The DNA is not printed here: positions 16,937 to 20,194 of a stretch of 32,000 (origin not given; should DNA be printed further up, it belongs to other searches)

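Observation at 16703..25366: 2887-aa secreted protein fusing an intact GH13 amylase to a GH57-like module via TSP3 calcium-binding repeats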

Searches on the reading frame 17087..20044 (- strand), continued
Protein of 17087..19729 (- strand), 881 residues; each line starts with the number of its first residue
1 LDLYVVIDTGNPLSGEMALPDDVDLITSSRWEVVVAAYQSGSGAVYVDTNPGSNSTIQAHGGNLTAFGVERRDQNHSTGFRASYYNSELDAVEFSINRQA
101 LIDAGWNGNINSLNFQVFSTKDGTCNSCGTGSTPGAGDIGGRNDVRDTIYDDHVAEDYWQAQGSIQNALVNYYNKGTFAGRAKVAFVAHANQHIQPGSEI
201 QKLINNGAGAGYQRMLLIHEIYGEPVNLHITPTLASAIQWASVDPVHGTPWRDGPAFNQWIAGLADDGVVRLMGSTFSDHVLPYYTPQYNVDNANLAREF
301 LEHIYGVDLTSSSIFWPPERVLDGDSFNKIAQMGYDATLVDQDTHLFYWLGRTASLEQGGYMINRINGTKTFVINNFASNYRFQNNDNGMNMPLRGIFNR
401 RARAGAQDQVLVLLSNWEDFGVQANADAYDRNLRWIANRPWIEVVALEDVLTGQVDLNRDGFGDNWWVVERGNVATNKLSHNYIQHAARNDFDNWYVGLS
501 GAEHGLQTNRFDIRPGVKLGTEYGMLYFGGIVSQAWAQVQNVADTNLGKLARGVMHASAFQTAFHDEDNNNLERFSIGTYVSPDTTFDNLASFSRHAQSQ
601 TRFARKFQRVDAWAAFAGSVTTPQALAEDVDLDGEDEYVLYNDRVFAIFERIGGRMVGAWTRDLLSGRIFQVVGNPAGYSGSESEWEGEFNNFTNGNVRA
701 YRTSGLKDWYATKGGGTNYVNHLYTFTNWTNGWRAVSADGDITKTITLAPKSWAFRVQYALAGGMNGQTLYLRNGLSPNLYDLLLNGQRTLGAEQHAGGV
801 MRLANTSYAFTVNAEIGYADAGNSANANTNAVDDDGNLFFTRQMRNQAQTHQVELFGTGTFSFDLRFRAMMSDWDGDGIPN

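Call 30: find_related_loci(query=A1, collection=genome_contigs, flank=10000)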
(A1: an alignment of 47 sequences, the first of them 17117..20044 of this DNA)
Query A1 (976 aa) in genome_contigs; peptide patterns used: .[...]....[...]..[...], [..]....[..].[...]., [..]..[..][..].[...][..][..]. (x = any residue, [..] = any of these).
598 stretches matched a pattern (row limit reached: there are more); 403 encode a relative of the query (tblastn E <= 1e-3); the best 80 are kept; 79 distinct loci.
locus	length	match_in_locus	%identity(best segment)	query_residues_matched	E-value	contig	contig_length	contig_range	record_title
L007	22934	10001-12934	83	1-976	0e+0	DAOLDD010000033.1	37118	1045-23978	MAG TPA_asm: Kiritimatiellia bacterium isolate AMR_MDS_0145 NODE_227_length_37118_cov_32.779430, whole genome shotgun se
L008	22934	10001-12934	82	1-975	0e+0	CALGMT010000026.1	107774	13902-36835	MAG: uncultured bacterium isolate N1_Bin_METABAT__120_1 genome assembly, contig: c_000002838197, whole genome shotgun se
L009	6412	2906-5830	60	2-974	0e+0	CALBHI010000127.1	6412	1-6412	MAG TPA_asm: uncultured Verrucomicrobia bacterium isolate SRR5576005_bin.32_CONCOCT_v1.1_MAG genome assembly, contig: ER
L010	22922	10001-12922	59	12-975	0e+0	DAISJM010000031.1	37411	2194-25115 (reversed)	MAG TPA_asm: Verrucomicrobiota bacterium isolate CTOTU18273 NODE_1028_length_37411_cov_8.598137, whole genome shotgun se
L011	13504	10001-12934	59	7-974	0e+0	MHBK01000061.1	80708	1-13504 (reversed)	MAG: Lentisphaerae bacterium GWF2_57_35 gwf2_scaffold_683, whole genome shotgun sequence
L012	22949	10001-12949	57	3-975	0e+0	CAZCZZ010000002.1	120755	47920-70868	MAG TPA_asm: uncultured Verrucomicrobiota bacterium isolate SRP173033_co1_366 genome assembly, contig: NODE_193_length_1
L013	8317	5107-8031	59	2-974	0e+0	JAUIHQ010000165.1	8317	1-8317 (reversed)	MAG: bacterium isolate Co_bin.216 NODE_48398_length_8317_cov_0.981807, whole genome shotgun sequence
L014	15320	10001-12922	57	7-974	0e+0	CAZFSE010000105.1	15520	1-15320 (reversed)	MAG TPA_asm: uncultured Verrucomicrobiota bacterium isolate binchicken_co269_230 genome assembly, contig: NODE_3593_leng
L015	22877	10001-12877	57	1-975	0e+0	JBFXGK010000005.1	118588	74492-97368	MAG: Kiritimatiellia bacterium isolate CA_2019_TPIn_161 NODE_562_length_118588_cov_40.411975_TPIn, whole genome shotgun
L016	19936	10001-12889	56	1-972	0e+0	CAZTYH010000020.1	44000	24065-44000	MAG TPA_asm: uncultured Verrucomicrobiota bacterium isolate SRP241326_co1_344 genome assembly, contig: NODE_1402_length_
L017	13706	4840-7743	56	1-973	0e+0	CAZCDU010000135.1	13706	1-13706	MAG TPA_asm: uncultured Victivallales bacterium isolate binchicken_co142_396 genome assembly, contig: NODE_12972_length_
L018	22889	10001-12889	56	1-975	0e+0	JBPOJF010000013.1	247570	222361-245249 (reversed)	MAG: Lentisphaerota bacterium isolate MAG_8164 c_000000609646, whole genome shotgun sequence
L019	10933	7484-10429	55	1-974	0e+0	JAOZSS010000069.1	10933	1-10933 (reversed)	MAG: Kiritimatiellia bacterium isolate GMC6.metabat2.87 GMC6_6855_length_10933_cov_7.066832, whole genome shotgun sequen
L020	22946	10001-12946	54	7-975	0e+0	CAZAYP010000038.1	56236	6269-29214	MAG TPA_asm: uncultured Verrucomicrobiota bacterium isolate SRP272421_co3_169 genome assembly, contig: NODE_652_length_5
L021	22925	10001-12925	55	7-974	0e+0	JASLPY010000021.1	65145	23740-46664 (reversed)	MAG: Kiritimatiellia bacterium isolate Arabian11_MAG_70 NODE_21_length_65145_cov_8.552145, whole genome shotgun sequence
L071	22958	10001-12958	49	2-973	0e+0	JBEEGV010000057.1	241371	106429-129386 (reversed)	MAG: Verrucomicrobiota bacterium isolate BP_778 scaffold_2440553, whole genome shotgun sequence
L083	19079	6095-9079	50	1-973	0e+0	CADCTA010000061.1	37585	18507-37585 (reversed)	MAG: uncultured Chthoniobacterales bacterium isolate AVDCRST_MAG42 genome assembly, contig: NODE33, whole genome shotgun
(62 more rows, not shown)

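Call 33: predict_structure(alignment_id=A1)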
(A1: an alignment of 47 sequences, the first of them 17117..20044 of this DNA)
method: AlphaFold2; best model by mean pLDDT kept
length: 976 residues; sequences in the alignment: 47
mean_pLDDT: 89.7   pTM: 0.90
mean pLDDT of the five models: 89.7, 88.8, 88.3, 87.6, 87.0
residues with pLDDT >= 90: 659; 70-90: 253; 50-70: 48; < 50: 16
segments of 3 or more residues with pLDDT < 50: 1-5, 51-58
pLDDT, mean of each block of 10 residues (from residue 1): 51 81 87 86 81 48 52 89 93 78 75 88 87 92 90 88 77 92 93 90 94 91 83 60 75 80 69 85 84 96 96 95 96 98 97 95 98 96 94 96 97 88 95 96 95 91 93 97 93 84 89 95 96 95 93 95 88 95 91 89 90 92 94 93 92 95 82 85 86 88 93 96 94 95 98 97 96 95 92 84 89 89 92 97 97 97 96 95 97 95 97 95 95 91 90 96 97 95
secondary structure, 60 per line:
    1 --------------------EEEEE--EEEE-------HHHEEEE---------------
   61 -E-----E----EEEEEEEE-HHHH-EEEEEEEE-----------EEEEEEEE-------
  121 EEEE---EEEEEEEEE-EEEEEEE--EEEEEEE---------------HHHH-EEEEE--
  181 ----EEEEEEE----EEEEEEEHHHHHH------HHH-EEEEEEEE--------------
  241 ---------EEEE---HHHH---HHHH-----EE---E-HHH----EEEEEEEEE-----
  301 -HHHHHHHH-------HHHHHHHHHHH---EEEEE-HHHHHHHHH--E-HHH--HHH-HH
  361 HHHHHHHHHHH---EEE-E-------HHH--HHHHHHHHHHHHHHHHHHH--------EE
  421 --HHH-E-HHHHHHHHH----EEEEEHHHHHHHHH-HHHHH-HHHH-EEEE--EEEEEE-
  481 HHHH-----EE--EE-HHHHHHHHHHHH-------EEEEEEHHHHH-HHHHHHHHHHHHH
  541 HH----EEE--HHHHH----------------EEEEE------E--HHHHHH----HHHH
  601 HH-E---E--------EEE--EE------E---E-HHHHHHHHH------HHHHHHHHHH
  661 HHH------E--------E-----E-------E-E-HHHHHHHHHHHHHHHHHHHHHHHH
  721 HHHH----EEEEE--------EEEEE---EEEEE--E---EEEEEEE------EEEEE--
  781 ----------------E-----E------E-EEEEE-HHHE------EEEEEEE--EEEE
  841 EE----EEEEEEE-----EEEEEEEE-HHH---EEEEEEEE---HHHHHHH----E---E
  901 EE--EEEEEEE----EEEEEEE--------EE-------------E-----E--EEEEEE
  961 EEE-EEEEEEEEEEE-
elements in order (helices of 4 or more, strands of 3 or more residues): E21-25 E28-31 E42-45 E73-80 H82-85 E87-94 E106-113 E121-124 E128-136 E138-144 E147-153 H169-172 E174-178 E185-191 E196-202 H203-208 E219-226 E250-253 H257-260 H264-267 E287-295 H302-309 H317-327 E331-335 H337-345 H359-371 E375-377 H392-410 H429-437 E442-446 H447-455 H457-461 H463-466 E468-471 E474-479 H481-484 H497-508 E516-521 H522-526 H528-542 E547-549 H552-556 E573-577 H587-592 H597-602 E617-619 H636-644 H651-663 H697-724 E729-733 E742-746 E750-754 E761-767 E774-778 E812-816 E828-834 E837-842 E847-853 E859-866 E874-881 H885-891 E900-902 E905-911 E916-922 E955-963 E965-975
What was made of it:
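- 17867..19204 (-): aa 2055-2500: GH57-like (beta/alpha)7 barrel plus helical region. CSR-1 is HANQH (2068-2072), CSR-2 GVVRLM (2147-2152), CSR-3 WPPERV (2195-2200), CSR-4 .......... (2293-2302) and CSR-5 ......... (2436-2444). AF2 model with pLDDT 89.7 and pTM 0.90 (call 33).
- On GH57: AF2 model with pLDDT 89.7 (call 33).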

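Call 36: fold_search(model_id=the predicted structure, library=pdb)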
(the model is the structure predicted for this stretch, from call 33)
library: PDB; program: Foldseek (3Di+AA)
matches with E <= 10: 897; with E <= 0.001: 78
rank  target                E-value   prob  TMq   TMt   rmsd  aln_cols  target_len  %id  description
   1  1k1x_A                2.3e-19  1.00  0.28  0.37  13.7       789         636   13  Crystal structure of 4-alpha-glucanotransferase from thermococcus litoralis (released 2003-06-17)
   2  1k1x_B                1.4e-18  1.00  0.29  0.39  13.1       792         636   12  Crystal structure of 4-alpha-glucanotransferase from thermococcus litoralis (released 2003-06-17)
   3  1k1w                  1.7e-18  1.00  0.28  0.38  13.0       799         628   12  Crystal structure of 4-alpha-glucanotransferase from thermococcus litoralis (released 2003-06-17)
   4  7ufs_A                3.3e-13  1.00  0.24  0.23  25.1      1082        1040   11  Cryo-EM Structure of Bl_Man38B at 3.4 A (released 2022-11-16)
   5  7ufr_A                8.1e-12  1.00  0.22  0.21  25.6      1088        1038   10  Cryo-EM Structure of Bl_Man38A at 2.7 A (released 2022-11-16)
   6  7uft_A                1.1e-11  1.00  0.25  0.24  24.8      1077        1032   10  Cryo-EM Structure of Bl_Man38C at 2.9 A (released 2022-11-16)
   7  7ufu_A                3.5e-11  1.00  0.23  0.22  24.9      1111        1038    9  Cryo-EM Structure of Bl_Man38A nucleophile mutant in complex with mannose at 2.7 A (released 2022-11-16)
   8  7dd9_A                8.4e-11  1.00  0.24  0.21  21.2       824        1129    9  Cryo-EM structure of the Ams1 and Nbr1 complex (released 2021-07-14)
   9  3p0b                  6.9e-10  1.00  0.23  0.42  10.1       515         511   13  Thermus thermophilus family GH57 branching enzyme: crystal structure, mechanism of action and products formed (released 2010-10-20)
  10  1ufa                  9.1e-10  1.00  0.24  0.42   8.9       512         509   12  Crystal structure of TT1467 from Thermus thermophilus HB8 (released 2003-11-28)
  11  6lz1_A                1.6e-09  1.00  0.22  0.20  21.6       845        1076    8  Structure of S.pombe alpha-mannosidase Ams1 (released 2020-09-09)
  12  2wyh_B                2.2e-09  1.00  0.23  0.25  21.4       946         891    9  Structure of the Streptococcus pyogenes family GH38 alpha-mannosidase (released 2010-02-16)
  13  3lvt                  4.6e-09  1.00  0.20  0.23  21.9       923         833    8  The Crystal Structure of a Protein in the Glycosyl Hydrolase Family 38 from Enterococcus faecalis to 2.55A (released 2010-03-16)
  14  2wyi_A                4.9e-09  1.00  0.23  0.25  21.2       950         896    9  Structure of the Streptococcus pyogenes family GH38 alpha-mannosidase complexed with swainsonine (released 2010-02-16)
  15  6rry                  1.0e-08  1.00  0.26  0.26  20.5       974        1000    7  GOLGI ALPHA-MANNOSIDASE II in complex with (2S,3R)-2-(Hydroxymethyl)-1,2,3,6-tetrahydro-3-pyridinol (released 2020-07-08)
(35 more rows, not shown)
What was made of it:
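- Closest known: Thermococcus litoralis 4-alpha-glucanotransferase. Same: It is the best Foldseek hit (E 2e-19; call 36).
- Foldseek to 1k1x, E 2e-19 over 789 columns (call 36).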

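Call 71: search_protein_representatives(alignment_id=A1)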
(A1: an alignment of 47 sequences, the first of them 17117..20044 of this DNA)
Query: 47 sequences, 1083 profile positions. Proteins with E-value up to 0.001 (for the whole library): 37726; up to 1e-10: 10274; up to 1e-30: 884. The best 150 are listed.
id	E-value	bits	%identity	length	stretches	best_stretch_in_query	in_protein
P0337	0.0e+00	1621.6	-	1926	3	5-1082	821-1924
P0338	0.0e+00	1601.1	-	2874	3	4-1083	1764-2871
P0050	0.0e+00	1547.2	-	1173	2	4-1082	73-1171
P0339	0.0e+00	1522.9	-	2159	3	3-1083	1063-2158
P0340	0.0e+00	1513.8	-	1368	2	3-1081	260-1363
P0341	0.0e+00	1503.5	-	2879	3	3-1083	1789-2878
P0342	0.0e+00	1498.0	-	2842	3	5-1083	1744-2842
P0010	0.0e+00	1490.2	-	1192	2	5-1083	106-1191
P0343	0.0e+00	1457.4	-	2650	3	3-1081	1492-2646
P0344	0.0e+00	1455.8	-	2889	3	3-1083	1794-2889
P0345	0.0e+00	1453.6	-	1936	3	5-1082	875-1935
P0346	0.0e+00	1432.4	-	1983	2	6-1083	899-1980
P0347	0.0e+00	1424.4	-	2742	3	5-1083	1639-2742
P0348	0.0e+00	1392.2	-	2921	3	6-1083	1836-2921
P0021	0.0e+00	1384.0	-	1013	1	80-1083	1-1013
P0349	0.0e+00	1376.6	-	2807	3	6-1083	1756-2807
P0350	0.0e+00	1362.2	-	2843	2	3-1083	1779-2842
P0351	0.0e+00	1280.6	-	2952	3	5-1082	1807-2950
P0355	0.0e+00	1202.9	-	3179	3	3-1080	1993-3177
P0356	0.0e+00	1014.7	-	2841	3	3-1080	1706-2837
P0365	3.8e-205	700.6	-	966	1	3-940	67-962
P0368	2.6e-189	648.2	-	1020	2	251-943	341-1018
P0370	4.8e-184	630.7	-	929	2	253-945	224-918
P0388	1.6e-141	490.0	-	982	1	6-941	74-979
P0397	4.4e-130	452.0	-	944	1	2-874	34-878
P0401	2.4e-128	446.3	-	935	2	257-888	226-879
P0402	1.5e-123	430.4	-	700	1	256-939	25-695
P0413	4.6e-117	408.9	-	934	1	7-884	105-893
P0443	8.2e-86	305.5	-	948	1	8-896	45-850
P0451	1.1e-82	295.0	-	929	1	258-930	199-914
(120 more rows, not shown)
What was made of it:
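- Tried and rejected: The representative-library counts (37,726 / 10,274 / 884; call 71) cannot be used as a family size.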

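Call 72: search_protein_families(library=pfam, proteins=[P0402, P0365, P0388, P0368, P0370, P0401, P0443, P0451, P0413, P0397], max_evalue=0.01)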
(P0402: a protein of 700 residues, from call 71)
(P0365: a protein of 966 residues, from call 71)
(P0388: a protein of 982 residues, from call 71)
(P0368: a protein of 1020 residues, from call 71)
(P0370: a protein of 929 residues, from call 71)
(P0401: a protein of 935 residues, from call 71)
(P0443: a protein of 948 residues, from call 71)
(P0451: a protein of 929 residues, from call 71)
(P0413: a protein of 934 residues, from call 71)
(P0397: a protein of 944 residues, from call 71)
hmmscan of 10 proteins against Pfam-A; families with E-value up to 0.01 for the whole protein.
P0402 (700 aa): 0 families

P0365 (966 aa): 2 families
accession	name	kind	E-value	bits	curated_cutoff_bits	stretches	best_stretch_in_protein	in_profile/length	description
PF03065.20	Glyco_hydro_57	-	0.0026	17.6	21.2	1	381-491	100-202/291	Glycosyl hydrolase family 57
PF09095.17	AmyA-gluTrfs_C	-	0.0033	17.5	22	0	822-890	120-193/284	Alpha-amylase/4-alpha-glucanotransferase, C-terminal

P0388 (982 aa): 0 families

P0368 (1020 aa): 2 families
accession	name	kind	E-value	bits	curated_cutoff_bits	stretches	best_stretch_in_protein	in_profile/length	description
PF23166.1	Ig_N_CWD1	-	1.4e-09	38.6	27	1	23-127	8-120/121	Alpha-glucan water dikinase 1 Ig-like N-terminal domain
PF03065.20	Glyco_hydro_57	-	0.0026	17.6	21.2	1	430-518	93-180/291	Glycosyl hydrolase family 57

P0370 (929 aa): 0 families

P0401 (935 aa): 0 families

P0443 (948 aa): 1 family
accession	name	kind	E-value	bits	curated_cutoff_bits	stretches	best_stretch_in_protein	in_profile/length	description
PF03065.20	Glyco_hydro_57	-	2.3e-08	34.2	21.2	1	269-419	70-202/291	Glycosyl hydrolase family 57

P0451 (929 aa): 0 families

P0413 (934 aa): 1 family
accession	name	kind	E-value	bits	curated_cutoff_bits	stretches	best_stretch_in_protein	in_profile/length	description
PF03065.20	Glyco_hydro_57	-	3.5e-14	53.2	21.2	1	348-484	68-205/291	Glycosyl hydrolase family 57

P0397 (944 aa): 0 families
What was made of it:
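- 17132..17866 (-): aa 2501-2745: C-terminal beta-sandwich of the GH57-like module, of the DUF1926 / AmyA-gluTrfs_C type. It begins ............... Relative P0365 hits PF09095 weakly (17.5 bits; call 72).
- Relative P0368 carries an alpha-glucan water dikinase Ig-like N-domain (call 72).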
